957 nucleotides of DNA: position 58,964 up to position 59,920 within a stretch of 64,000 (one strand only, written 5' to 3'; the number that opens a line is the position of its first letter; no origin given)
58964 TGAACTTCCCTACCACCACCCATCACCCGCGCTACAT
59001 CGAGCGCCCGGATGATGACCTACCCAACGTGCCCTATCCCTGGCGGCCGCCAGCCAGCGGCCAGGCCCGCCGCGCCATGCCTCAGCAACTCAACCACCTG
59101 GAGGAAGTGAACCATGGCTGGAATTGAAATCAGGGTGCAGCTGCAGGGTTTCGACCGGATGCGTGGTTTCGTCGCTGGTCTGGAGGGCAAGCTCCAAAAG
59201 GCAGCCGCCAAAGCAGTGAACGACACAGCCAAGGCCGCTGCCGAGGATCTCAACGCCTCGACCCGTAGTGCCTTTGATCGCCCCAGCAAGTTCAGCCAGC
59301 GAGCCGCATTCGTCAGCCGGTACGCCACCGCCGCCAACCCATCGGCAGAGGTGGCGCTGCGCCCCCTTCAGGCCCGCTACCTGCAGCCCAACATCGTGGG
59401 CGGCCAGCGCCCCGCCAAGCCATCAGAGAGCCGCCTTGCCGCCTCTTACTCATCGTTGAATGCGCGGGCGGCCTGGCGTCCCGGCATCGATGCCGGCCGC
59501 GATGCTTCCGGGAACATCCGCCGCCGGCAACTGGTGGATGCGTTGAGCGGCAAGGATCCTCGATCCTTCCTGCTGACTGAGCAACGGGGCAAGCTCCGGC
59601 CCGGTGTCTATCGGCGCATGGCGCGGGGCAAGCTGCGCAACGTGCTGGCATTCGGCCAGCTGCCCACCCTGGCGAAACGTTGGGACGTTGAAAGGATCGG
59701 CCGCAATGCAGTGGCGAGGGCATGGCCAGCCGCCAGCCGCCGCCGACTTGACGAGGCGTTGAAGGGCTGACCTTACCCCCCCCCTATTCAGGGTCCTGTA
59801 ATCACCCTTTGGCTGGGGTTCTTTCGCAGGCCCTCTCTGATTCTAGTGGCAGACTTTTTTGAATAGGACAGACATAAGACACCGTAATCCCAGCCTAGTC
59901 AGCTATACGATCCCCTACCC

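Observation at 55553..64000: tRNA-Arg(CCU)-flanked integrative element with its own replicon: a satellite/tycheposon-like island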

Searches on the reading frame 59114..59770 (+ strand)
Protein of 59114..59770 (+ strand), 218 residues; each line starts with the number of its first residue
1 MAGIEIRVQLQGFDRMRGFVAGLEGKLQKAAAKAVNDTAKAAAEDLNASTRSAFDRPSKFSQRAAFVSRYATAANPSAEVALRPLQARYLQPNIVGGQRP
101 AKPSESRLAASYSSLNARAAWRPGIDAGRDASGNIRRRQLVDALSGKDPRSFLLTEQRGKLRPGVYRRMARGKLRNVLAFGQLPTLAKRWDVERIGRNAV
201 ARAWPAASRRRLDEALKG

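Call 6: search_protein_families(library=pfam, proteins=[window:59114-59770:+], max_evalue=0.01)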
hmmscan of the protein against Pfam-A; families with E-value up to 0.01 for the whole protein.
window:59114-59770:+ (218 aa): 0 families

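Call 7: search_protein_families(library=phrogs, proteins=[window:59114-59770:+], max_evalue=0.01)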
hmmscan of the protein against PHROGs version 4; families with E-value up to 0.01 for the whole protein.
window:59114-59770:+ (218 aa): 2 families
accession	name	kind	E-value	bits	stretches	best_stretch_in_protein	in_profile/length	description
phrog_1924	-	tail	7.2e-35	121.9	1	21-217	19-234/237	minor tail protein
phrog_27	-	connector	1.4e-06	29.4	1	4-175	9-148/199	tail completion or Neck1 protein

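Call 26: search_dna_similar(query=window:59114-59770:+, collection=phages, mode=protein, max_evalue=0.001, max_rows=30)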
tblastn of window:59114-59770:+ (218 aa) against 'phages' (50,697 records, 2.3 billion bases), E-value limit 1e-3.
Records with a match: 11; places in all: 11; records where one place covers at least 80% of the query: 0.
Best place of each record, by identity: <60% 11.
By first word of the organism name: Yersinia 3; Ralstonia 3; Synechococcus 2; Escherichia 1; Bacteriophage 1; Acetobacter 1.
By host as written in the record: Yersinia pestis EV76-CN 3; Synechococcus sp. CB0201 2; Ralstonia solanacearum 2; Escherichia coli 1; - 1; Ralstonia solanacearum R286, UW275 1; Acetobacter pasteurianus NBRC 109446 1.
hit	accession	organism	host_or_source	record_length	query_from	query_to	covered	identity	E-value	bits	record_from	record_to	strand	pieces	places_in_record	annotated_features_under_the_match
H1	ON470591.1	Escherichia phage vB_EcoM-613R2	Escherichia coli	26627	53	216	75%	30.3%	2e-5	50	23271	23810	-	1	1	hypothetical protein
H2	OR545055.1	Yersinia phage vB_YpM_44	Yersinia pestis EV76-CN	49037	53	216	75%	30.3%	2e-5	50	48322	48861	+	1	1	hypothetical protein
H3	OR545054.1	Yersinia phage vB_YpM_41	Yersinia pestis EV76-CN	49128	53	216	75%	30.3%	2e-5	50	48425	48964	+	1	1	hypothetical protein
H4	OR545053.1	Yersinia phage vB_YpM_39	Yersinia pestis EV76-CN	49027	53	216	75%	30.3%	3e-5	50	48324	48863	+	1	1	hypothetical protein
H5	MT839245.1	Bacteriophage sp.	human fecal samples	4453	53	217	76%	28.9%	4e-9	62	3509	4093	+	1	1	record has no annotation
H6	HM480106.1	Synechococcus phage S-CBS1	Synechococcus sp. CB0201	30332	44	204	74%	27.3%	5e-4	46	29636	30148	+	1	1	hypothetical protein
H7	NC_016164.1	Synechococcus phage S-CBS1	Synechococcus sp. CB0201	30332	44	204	74%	27.3%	5e-4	46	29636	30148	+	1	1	minor tail protein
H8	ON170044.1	Ralstonia phage YO015_5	Ralstonia solanacearum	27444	51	172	56%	32.1%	9e-6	52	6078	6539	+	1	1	record has no annotation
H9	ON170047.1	Ralstonia phage YO016_5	Ralstonia solanacearum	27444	51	172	56%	32.1%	9e-6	52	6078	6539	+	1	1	record has no annotation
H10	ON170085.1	Ralstonia phage YO041_1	Ralstonia solanacearum R286, UW275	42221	51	172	56%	31.4%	7e-5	49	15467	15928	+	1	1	record has no annotation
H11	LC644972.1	Acetobacter phage phiAP1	Acetobacter pasteurianus NBRC 109446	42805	45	140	44%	33.3%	9e-5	49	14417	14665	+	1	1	hypothetical protein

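Call 27: get_annotated_region(hit=H7, flank=8000)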
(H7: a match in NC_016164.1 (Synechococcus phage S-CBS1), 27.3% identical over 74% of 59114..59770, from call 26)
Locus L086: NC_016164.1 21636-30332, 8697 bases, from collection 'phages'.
description: Synechococcus phage S-CBS1, complete genome.
organism: Synechococcus phage S-CBS1 (NCBI taxid 909297)
taxonomy: Viruses; Duplodnaviria; Heunggongvirae; Uroviricota; Caudoviricetes
host: Synechococcus sp. CB0201; source: surface seawater; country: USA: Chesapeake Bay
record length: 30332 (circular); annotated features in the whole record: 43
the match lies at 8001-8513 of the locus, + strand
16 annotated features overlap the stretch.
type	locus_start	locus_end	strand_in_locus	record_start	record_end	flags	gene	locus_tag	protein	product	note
CDS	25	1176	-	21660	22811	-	-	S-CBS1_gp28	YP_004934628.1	DNA repair exonuclease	-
CDS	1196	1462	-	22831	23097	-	-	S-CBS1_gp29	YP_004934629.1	hypothetical protein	-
CDS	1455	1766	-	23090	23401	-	-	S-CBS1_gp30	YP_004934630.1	hypothetical protein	-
CDS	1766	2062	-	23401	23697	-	-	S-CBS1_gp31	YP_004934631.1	hypothetical protein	-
CDS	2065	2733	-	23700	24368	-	-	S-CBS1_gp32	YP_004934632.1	hypothetical protein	-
CDS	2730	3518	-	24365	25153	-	exo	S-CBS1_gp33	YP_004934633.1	exonuclease VIII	-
CDS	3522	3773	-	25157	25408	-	-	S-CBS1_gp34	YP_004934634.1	hypothetical protein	-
CDS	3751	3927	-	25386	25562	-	-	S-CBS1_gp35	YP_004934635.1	hypothetical protein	-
CDS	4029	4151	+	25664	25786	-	-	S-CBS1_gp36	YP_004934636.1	hypothetical protein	-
CDS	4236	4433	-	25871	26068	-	-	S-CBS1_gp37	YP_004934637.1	hypothetical protein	-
CDS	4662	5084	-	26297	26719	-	-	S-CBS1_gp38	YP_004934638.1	RusA-like Holliday junction resolvase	-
CDS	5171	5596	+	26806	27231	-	-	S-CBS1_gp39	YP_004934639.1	hypothetical protein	-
CDS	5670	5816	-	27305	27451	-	-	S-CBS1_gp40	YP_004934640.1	hypothetical protein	-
CDS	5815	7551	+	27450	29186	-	-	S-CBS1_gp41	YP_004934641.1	hypothetical protein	-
CDS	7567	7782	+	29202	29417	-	-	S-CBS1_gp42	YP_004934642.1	hypothetical protein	-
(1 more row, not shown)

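Call 28: get_annotated_region(hit=H10, flank=6000)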
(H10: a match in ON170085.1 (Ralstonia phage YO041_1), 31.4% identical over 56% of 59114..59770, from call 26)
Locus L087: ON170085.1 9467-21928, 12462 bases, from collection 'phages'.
description: UNVERIFIED_ORG: Ralstonia phage YO041_1 sequence.
organism: Ralstonia phage YO041_1 (NCBI taxid 2935166)
taxonomy: Viruses; Duplodnaviria; Heunggongvirae; Uroviricota; Caudoviricetes
host: Ralstonia solanacearum R286, UW275; source: M. perfoliatum; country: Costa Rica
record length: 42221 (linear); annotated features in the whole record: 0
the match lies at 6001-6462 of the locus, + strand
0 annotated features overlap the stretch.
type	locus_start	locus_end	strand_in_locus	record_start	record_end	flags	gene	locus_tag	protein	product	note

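Call 30: get_annotated_region(hit=H2, flank=7000)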
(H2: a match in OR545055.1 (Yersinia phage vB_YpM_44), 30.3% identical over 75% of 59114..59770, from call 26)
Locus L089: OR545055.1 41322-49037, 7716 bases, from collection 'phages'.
description: Yersinia phage vB_YpM_44, complete genome.
organism: Yersinia phage vB_YpM_44 (NCBI taxid 3092595)
taxonomy: Viruses
host: Yersinia pestis EV76-CN; source: -; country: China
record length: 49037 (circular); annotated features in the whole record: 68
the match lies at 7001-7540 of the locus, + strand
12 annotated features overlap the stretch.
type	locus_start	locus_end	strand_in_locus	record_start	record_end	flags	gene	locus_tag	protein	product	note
CDS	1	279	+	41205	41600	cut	-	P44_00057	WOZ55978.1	hypothetical protein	-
CDS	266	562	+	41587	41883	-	-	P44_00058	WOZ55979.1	hypothetical protein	-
CDS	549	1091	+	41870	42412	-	-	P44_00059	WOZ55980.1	hypothetical protein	-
CDS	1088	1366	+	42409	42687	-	-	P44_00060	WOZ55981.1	hypothetical protein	-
tRNA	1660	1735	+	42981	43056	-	-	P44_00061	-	tRNA-Met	-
CDS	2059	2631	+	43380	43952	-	-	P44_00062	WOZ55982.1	hypothetical protein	-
CDS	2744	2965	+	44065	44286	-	-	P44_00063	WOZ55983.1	hypothetical protein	-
CDS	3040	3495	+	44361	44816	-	-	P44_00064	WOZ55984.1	hypothetical protein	-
CDS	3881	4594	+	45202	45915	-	-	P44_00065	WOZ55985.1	hypothetical protein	-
CDS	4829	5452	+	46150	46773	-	-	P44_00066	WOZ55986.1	hypothetical protein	-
CDS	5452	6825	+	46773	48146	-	-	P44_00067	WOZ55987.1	hypothetical protein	-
CDS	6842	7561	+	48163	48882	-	-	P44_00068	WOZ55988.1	hypothetical protein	-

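Call 31: find_homologous_proteins(query=window:59114-59770:+, max_evalue=0.001)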
Query window:59114-59770:+ (218 aa): 29 proteins with E <= 0.001 among 2365 candidates.
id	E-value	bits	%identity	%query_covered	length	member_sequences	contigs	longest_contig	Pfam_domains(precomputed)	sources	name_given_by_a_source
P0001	6.3e-132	456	100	100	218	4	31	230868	-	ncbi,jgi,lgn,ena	jgi:hypothetical protein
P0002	2.3e-119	415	91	100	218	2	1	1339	-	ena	-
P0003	6.3e-119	413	89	100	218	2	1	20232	-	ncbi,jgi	jgi:hypothetical protein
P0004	3.9e-118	411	89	100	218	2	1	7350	-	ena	-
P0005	3.1e-117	408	89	100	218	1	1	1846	-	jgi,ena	jgi:hypothetical protein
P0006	4.2e-117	407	88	100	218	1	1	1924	-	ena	-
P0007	4.2e-117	407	89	100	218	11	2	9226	-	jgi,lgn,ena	jgi:hypothetical protein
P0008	1.3e-116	406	89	100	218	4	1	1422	-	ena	-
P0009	2.5e-114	398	86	100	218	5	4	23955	-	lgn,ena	-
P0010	3.6e-114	398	86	100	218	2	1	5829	-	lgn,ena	-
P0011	9.8e-114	396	89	100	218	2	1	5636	-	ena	-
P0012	4.2e-109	381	83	100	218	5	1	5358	-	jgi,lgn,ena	jgi:hypothetical protein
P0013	7.2e-108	377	83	100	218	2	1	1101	-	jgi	jgi:hypothetical protein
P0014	2.3e-106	372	80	99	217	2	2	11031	-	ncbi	-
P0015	5.2e-100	351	76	99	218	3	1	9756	-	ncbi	-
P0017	3.7e-52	195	47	98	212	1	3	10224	-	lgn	-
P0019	1.0e-49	187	47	98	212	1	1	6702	PF06763.18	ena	-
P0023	5.0e-45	172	42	100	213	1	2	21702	-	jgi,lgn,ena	jgi:hypothetical protein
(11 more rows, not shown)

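Call 32: find_encoding_contigs(protein=P0023, flank=10000, max_places=3)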
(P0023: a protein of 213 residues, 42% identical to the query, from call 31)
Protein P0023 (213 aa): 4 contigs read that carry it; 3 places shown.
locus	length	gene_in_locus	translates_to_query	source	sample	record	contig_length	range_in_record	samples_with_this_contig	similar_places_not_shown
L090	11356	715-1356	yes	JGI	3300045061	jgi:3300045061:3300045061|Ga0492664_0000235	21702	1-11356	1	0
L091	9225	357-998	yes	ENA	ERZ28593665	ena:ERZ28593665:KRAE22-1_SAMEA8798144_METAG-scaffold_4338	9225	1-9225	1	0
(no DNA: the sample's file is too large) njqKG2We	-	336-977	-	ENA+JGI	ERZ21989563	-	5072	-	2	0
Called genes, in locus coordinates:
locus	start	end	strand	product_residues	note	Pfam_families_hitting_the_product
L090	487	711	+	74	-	-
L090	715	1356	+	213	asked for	-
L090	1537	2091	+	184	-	-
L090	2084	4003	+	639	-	PF05876:GpA_ATPase, PF20454:GpA_nuclease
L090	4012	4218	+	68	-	-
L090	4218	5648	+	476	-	PF05136:Phage_portal_2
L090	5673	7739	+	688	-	PF00574:CLP_protease, PF10124:Mu-like_gpT (faint), PF25209:Phage_capsid_4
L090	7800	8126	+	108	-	PF09956:Phage_cement_2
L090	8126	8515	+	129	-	PF05354:Phage_attach (faint)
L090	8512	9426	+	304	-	-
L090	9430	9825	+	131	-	-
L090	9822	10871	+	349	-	-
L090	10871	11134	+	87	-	-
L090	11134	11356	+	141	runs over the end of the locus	-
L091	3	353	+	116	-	?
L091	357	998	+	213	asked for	-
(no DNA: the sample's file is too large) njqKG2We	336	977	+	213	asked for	-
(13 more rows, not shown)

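Call 33: find_encoding_contigs(protein=P0017, flank=10000, max_places=3)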
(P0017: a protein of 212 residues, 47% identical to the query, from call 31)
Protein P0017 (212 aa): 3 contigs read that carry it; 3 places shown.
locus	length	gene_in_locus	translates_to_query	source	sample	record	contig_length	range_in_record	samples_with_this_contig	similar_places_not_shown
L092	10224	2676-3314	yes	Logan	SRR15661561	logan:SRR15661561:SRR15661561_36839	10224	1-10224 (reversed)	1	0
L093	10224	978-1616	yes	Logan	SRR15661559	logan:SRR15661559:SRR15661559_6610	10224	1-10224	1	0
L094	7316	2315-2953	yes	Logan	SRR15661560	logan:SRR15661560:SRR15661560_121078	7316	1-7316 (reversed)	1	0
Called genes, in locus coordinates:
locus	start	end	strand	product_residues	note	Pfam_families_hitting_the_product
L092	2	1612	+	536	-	?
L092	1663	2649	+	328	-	PF10263:SprT-like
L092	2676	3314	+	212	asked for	-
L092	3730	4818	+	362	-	PF12728:HTH_17 (weak)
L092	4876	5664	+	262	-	-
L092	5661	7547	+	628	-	PF00574:CLP_protease, PF25209:Phage_capsid_4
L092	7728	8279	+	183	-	-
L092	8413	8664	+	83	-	-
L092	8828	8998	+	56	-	-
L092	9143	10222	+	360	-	?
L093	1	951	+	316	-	?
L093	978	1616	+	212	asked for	-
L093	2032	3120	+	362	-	PF12728:HTH_17 (weak)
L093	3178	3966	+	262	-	-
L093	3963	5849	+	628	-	PF00574:CLP_protease, PF25209:Phage_capsid_4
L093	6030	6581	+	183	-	-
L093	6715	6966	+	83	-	-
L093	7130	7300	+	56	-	-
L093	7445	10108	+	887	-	-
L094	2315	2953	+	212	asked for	-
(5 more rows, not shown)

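Call 34: find_encoding_contigs(protein=P0009, flank=10000, max_places=3)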
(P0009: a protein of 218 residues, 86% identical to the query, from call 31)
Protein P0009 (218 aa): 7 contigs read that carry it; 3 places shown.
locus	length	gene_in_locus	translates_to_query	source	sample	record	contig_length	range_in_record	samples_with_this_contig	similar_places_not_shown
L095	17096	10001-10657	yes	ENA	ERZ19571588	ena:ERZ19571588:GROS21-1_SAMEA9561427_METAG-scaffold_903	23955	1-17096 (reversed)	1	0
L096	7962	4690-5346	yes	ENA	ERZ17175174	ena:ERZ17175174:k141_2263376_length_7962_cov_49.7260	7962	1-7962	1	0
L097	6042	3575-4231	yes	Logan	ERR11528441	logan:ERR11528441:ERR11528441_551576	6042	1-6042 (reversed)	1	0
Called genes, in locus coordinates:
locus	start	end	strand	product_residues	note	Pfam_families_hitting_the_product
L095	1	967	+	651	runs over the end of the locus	PF13522:GATase_6, PF13537:GATase_7, PF01380:SIS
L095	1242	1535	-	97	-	-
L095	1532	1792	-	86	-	-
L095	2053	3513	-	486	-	PF00483:NTP_transferase, PF22640:ManC_GMP_beta-helix, PF01050:MannoseP_isomer, PF07883:Cupin_2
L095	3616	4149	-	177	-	PF01782:RimM, PF24986:PRC_RimM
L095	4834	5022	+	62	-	PF11623:NdhS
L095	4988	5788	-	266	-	PF14622:Ribonucleas_3_3, PF00636:Ribonuclease_3, PF00035:dsrm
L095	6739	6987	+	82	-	-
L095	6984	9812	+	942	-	PF13481:AAA_25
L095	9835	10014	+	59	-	-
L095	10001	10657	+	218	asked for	-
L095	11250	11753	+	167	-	-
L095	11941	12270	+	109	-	-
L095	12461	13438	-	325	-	PF13588:HSDR_N_2, PF04313:HSDR_N (weak)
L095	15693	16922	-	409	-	-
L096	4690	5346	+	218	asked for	-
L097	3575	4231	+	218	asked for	-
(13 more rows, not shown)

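Call 38: search_solved_structures(query=A2, max_evalue=10)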
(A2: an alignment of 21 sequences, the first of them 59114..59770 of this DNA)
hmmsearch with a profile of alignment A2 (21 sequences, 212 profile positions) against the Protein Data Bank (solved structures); distinct sequences matched with E-value up to 10: 2.
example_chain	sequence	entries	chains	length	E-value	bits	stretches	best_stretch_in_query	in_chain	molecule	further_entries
1dly_A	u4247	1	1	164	0.32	13.9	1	82-120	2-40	HEMOGLOBIN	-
8y6v_C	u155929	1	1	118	1.4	11.8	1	19-66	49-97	gp244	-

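Call 39: search_protein_families(library=pfam, alignment_id=A2, max_evalue=1)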
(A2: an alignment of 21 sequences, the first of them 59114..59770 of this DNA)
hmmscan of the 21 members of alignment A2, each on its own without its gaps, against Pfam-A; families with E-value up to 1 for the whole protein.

A. member 1, window:59114-59770:+ (218 aa): 0 families

B. families by the number of members that match (of 21 scanned): 3 families
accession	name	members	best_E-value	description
PF06763.17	Minor_tail_Z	10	6.8e-06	Prophage minor tail protein Z (GPZ)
PF20345.3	DUF6640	1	0.033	Family of unknown function (DUF6640)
PF06911.18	Senescence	1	0.1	Senescence domain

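Call 41: search_protein_families(library=padloc, proteins=[window:59114-59770:+, L095:12461-13438:-, L095:11250-11753:+, L095:11941-12270:+], max_evalue=0.01)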
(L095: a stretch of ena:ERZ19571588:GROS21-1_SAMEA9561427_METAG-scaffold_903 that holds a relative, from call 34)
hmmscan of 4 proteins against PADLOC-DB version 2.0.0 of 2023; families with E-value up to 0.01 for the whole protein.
window:59114-59770:+ (218 aa): 0 families

L095:12461-13438:- (325 aa): 2 families
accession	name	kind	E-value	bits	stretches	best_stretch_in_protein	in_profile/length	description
PDLC03604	REase_MTase_IIG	-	9.3e-05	18.6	1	33-115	75-159/1011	Type IIG restriction enzyme-methyltransferase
PDLC04983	PDC-S26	-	0.0037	14.7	0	17-79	88-140/413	-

L095:11250-11753:+ (167 aa): 0 families

L095:11941-12270:+ (109 aa): 0 families

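Call 44: search_protein_families(library=ncbifam, proteins=[window:59114-59770:+], max_evalue=0.1)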
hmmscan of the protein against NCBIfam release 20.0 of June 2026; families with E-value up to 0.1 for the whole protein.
window:59114-59770:+ (218 aa): 0 families

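Call 45: predict_structure(alignment_id=A2)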
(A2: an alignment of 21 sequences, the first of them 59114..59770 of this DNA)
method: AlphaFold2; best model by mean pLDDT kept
length: 218 residues; sequences in the alignment: 21
mean_pLDDT: 60.5   pTM: 0.50
mean pLDDT of the five models: 60.5, 58.7, 56.4, 56.1, 43.9
residues with pLDDT >= 90: 13; 70-90: 80; 50-70: 39; < 50: 86
segments of 3 or more residues with pLDDT < 50: 1-13, 102-109, 115-136, 151-186
pLDDT, mean of each block of 10 residues (from residue 1): 38 51 68 87 90 77 89 82 81 61 48 46 34 42 51 38 33 33 48 83 81 73
secondary structure, 60 per line:
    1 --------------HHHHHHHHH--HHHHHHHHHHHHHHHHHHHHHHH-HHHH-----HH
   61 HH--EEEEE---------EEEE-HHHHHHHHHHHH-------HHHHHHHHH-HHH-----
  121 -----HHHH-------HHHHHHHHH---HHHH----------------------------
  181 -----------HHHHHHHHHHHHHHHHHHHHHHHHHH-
elements in order: H15-23 H26-48 H50-53 H59-62 E65-69 E79-82 H84-95 H103-111 H126-129 H137-145 H149-152 H192-217
